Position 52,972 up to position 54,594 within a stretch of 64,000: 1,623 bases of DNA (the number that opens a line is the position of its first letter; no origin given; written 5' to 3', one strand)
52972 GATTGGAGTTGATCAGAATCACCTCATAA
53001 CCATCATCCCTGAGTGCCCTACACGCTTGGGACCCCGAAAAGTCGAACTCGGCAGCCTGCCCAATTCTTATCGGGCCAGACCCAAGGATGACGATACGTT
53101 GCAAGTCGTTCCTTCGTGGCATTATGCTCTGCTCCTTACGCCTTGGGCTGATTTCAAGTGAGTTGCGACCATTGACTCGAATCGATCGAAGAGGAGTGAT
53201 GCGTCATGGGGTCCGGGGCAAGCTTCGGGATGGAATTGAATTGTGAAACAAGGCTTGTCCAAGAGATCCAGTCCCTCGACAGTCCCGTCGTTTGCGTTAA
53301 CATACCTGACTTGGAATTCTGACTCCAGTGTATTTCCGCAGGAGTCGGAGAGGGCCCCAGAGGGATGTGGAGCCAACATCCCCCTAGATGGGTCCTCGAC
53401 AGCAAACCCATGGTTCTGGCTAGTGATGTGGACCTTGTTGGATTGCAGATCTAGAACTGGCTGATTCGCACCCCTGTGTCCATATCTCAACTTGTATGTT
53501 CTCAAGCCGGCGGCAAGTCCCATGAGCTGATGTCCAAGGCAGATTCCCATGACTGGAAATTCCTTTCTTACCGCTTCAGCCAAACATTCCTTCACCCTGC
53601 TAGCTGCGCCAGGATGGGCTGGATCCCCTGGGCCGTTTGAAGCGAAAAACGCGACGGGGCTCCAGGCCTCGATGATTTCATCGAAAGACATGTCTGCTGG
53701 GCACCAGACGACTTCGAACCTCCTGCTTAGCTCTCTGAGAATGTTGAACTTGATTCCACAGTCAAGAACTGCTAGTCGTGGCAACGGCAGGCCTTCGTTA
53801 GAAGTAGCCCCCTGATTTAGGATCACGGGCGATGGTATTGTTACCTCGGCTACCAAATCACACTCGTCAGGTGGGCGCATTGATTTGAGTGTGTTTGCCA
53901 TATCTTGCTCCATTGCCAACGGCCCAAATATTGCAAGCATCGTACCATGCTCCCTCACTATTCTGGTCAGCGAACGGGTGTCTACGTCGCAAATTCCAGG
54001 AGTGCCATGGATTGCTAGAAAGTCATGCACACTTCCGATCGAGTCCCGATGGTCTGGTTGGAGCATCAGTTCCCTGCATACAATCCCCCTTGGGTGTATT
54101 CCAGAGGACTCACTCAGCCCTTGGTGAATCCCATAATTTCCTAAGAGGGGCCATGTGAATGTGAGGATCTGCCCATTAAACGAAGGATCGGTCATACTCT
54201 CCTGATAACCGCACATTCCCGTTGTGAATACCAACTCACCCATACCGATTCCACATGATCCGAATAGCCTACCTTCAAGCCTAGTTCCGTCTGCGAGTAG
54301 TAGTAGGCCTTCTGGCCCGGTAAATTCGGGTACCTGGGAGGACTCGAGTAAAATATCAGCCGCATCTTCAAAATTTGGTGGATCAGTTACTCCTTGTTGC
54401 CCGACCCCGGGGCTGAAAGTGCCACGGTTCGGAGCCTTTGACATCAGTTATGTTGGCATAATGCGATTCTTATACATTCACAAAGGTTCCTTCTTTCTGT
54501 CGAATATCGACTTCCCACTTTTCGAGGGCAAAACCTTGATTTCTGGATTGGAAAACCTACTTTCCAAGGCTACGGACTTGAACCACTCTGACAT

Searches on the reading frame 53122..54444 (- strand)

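Call 65: search_protein_families(library=pfam, proteins=[window:53122-54444:-], max_evalue=0.00001)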
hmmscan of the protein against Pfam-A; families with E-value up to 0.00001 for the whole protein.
window:53122-54444:- (440 aa): 3 families
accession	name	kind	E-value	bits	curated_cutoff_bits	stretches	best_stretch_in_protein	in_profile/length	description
PF00988.28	CPSase_sm_chain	-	5.3e-42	143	27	1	48-172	1-125/126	Carbamoyl-phosphate synthase small chain, CPSase domain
PF00117.34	GATase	-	5.5e-37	127.7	22.8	1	226-423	2-188/190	Glutamine amidotransferase class-I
PF07722.19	Peptidase_C26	-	2.4e-08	34.5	20.5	1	288-407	98-219/219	Peptidase C26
